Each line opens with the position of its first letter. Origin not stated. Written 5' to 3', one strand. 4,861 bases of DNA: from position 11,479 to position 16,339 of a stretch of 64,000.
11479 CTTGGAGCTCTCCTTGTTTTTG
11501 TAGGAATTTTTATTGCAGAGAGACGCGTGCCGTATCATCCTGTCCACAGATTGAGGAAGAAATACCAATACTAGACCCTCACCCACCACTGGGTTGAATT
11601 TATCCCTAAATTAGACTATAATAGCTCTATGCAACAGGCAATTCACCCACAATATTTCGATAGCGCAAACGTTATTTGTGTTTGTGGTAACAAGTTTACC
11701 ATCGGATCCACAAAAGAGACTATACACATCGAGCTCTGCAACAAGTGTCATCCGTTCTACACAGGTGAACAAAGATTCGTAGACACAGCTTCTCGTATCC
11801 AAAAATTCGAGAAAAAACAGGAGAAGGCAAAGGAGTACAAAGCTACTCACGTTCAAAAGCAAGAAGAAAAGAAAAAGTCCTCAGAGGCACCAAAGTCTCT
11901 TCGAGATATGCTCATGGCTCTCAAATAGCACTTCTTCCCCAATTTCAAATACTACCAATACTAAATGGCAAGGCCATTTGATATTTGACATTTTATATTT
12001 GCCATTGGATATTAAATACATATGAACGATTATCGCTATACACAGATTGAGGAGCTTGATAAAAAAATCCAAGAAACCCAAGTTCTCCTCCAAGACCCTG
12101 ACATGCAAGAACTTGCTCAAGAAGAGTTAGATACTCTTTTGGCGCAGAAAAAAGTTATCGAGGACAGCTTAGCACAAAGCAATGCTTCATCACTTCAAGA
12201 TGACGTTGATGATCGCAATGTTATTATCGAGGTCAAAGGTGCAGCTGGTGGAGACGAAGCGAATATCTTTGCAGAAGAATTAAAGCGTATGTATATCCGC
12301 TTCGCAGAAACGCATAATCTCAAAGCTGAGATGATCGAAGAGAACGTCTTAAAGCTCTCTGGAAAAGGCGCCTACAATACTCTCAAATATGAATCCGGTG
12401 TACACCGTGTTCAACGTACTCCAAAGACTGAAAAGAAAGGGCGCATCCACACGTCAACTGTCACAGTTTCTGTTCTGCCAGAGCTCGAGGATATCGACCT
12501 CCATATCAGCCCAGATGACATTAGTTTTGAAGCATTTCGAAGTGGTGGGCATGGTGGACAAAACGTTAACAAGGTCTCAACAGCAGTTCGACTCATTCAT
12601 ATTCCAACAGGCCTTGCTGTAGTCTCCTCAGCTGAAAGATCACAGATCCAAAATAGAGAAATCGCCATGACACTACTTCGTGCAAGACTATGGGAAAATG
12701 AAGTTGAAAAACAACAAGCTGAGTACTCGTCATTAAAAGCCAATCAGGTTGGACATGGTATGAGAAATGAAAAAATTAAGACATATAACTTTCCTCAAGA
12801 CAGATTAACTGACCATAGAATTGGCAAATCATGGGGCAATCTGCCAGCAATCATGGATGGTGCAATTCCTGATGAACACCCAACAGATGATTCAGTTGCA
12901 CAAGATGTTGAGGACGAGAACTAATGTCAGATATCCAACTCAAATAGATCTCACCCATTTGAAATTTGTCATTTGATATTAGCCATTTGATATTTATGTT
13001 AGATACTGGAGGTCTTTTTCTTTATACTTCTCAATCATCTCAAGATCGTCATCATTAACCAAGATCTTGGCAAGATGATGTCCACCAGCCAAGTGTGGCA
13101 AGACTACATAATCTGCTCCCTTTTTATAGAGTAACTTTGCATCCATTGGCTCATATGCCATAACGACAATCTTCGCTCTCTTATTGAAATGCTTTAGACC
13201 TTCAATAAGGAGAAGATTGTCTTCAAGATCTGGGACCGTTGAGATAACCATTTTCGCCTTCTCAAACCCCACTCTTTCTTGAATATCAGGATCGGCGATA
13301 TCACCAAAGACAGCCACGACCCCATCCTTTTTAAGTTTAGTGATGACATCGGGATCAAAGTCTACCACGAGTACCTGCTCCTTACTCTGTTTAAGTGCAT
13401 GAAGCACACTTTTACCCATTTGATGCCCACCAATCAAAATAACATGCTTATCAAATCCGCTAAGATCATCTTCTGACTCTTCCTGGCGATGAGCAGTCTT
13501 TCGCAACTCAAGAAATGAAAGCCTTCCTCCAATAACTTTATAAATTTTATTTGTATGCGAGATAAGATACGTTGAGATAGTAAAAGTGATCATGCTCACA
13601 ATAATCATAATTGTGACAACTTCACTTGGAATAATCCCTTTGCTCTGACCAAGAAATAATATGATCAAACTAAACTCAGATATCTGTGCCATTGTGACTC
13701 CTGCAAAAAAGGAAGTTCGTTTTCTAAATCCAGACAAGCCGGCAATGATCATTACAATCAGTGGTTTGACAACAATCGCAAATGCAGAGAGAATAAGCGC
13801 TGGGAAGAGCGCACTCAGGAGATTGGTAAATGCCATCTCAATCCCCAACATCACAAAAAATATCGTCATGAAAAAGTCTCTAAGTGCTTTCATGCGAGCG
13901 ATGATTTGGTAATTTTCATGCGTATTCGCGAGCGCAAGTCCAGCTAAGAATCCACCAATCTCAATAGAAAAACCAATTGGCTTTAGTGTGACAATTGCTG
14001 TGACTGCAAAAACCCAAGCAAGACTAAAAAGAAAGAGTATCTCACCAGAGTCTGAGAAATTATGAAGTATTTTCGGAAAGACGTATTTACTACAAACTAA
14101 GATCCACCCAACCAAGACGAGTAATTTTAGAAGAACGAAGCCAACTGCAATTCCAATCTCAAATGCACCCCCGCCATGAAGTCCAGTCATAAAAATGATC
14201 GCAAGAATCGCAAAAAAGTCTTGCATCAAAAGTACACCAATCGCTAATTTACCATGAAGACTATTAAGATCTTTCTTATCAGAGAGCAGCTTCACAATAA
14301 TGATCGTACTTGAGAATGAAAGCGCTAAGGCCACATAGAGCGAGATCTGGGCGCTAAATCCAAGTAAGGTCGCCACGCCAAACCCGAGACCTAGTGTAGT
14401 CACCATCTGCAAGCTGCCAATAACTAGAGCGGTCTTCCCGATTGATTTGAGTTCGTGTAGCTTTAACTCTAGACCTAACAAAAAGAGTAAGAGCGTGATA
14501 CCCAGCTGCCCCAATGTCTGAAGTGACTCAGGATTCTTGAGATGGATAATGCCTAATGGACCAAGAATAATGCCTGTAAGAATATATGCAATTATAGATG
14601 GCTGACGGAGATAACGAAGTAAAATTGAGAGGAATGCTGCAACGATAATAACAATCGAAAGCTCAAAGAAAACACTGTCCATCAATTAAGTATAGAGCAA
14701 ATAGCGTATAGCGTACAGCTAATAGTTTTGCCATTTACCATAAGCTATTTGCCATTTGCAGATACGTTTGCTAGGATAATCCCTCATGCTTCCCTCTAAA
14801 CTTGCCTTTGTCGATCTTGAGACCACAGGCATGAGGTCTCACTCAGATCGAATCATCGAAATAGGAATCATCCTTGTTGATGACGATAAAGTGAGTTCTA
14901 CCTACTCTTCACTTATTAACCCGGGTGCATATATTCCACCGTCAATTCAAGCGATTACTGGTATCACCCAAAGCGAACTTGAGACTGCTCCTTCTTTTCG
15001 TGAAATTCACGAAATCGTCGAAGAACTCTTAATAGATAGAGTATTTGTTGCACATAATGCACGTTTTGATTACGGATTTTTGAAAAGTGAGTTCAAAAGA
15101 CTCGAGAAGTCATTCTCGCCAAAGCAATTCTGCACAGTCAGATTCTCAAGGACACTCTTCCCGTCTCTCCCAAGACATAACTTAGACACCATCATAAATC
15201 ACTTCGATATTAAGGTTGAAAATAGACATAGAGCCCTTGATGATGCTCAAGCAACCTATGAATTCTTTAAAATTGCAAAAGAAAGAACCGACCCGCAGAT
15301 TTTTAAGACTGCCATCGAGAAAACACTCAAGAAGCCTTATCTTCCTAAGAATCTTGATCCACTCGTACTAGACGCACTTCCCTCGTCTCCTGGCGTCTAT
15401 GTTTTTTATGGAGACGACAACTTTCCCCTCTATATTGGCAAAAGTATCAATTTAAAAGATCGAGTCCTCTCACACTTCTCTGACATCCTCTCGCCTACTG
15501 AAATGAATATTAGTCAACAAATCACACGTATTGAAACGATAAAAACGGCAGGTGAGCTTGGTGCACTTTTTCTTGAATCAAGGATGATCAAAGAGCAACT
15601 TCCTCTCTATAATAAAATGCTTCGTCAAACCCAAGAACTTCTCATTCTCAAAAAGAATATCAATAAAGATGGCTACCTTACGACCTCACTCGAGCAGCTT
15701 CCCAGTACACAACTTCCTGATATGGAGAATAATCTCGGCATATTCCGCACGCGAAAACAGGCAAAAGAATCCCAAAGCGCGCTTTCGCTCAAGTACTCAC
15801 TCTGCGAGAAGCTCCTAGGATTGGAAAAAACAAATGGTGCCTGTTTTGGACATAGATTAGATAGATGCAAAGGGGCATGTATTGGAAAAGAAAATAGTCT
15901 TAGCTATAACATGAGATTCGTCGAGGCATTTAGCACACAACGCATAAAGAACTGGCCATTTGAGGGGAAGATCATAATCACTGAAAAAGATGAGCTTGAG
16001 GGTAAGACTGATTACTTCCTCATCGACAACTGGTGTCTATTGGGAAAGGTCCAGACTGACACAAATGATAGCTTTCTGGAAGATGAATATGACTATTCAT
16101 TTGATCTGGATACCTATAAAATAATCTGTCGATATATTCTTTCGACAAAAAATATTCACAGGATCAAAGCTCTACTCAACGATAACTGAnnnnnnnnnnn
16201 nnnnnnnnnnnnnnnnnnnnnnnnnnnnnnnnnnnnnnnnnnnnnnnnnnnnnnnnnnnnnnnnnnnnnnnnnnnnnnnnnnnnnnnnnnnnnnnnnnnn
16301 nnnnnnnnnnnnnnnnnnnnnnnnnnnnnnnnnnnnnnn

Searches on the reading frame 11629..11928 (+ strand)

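Call 49: search_protein_families(library=pfam, proteins=[window:11629-11928:+])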
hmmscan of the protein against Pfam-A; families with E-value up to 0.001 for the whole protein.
window:11629-11928:+ (99 aa): 1 family
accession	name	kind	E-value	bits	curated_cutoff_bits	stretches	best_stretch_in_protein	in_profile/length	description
PF01197.23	Ribosomal_L31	-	4.7e-26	91.2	27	1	1-63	1-63/65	Ribosomal protein L31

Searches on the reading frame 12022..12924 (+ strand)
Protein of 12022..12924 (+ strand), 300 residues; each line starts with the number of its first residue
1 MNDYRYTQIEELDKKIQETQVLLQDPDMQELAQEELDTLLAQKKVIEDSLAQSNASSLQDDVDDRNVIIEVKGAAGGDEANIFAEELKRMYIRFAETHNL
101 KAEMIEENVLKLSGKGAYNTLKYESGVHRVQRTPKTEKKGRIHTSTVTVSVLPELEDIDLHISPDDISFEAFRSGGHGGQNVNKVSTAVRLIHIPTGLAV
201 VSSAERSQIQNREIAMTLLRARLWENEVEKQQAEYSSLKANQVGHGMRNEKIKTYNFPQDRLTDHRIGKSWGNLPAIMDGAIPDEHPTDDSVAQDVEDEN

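Call 49: search_protein_families(library=pfam, proteins=[window:12022-12924:+])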
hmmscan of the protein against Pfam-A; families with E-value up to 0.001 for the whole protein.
window:12022-12924:+ (300 aa): 2 families
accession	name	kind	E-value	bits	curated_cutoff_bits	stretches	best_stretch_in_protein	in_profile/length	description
PF03462.23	PCRF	-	7.2e-41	140.6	24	1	5-149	40-194/194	PCRF domain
PF00472.26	RF-1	-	1.6e-36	125.2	35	1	156-266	1-116/116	RF-1 domain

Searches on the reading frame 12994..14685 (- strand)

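Call 49: search_protein_families(library=pfam, proteins=[window:12994-14685:-])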
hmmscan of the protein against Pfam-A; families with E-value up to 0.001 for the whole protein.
window:12994-14685:- (563 aa): 2 families
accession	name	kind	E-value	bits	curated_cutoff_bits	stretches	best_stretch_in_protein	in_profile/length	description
PF00999.27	Na_H_Exchanger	-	1.6e-57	195.5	26.2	1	14-375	2-369/375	Sodium/hydrogen exchanger, transmembrane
PF02254.24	TrkA_N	-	2.3e-26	92.8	23.8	1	415-530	1-116/116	TrkA-N domain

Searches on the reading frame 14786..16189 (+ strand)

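Call 49: search_protein_families(library=pfam, proteins=[window:14786-16189:+])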
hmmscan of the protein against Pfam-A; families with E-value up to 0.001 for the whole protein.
window:14786-16189:+ (467 aa): 4 families
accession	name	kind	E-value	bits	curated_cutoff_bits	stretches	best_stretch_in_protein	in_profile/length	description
PF00929.31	RNase_T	-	2.8e-37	129.2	24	1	8-161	2-164/164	Exonuclease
PF16473.11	Rv2179c-like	-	4.5e-09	36.7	27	1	7-158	3-170/177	3'-5' exoribonuclease Rv2179c-like domain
PF13482.12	RNase_H_2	-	9.4e-06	26.1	22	0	7-110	1-85/165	RNase_H superfamily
PF01541.30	GIY-YIG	-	0.00069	20.3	22.6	0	202-240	2-40/78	GIY-YIG catalytic domain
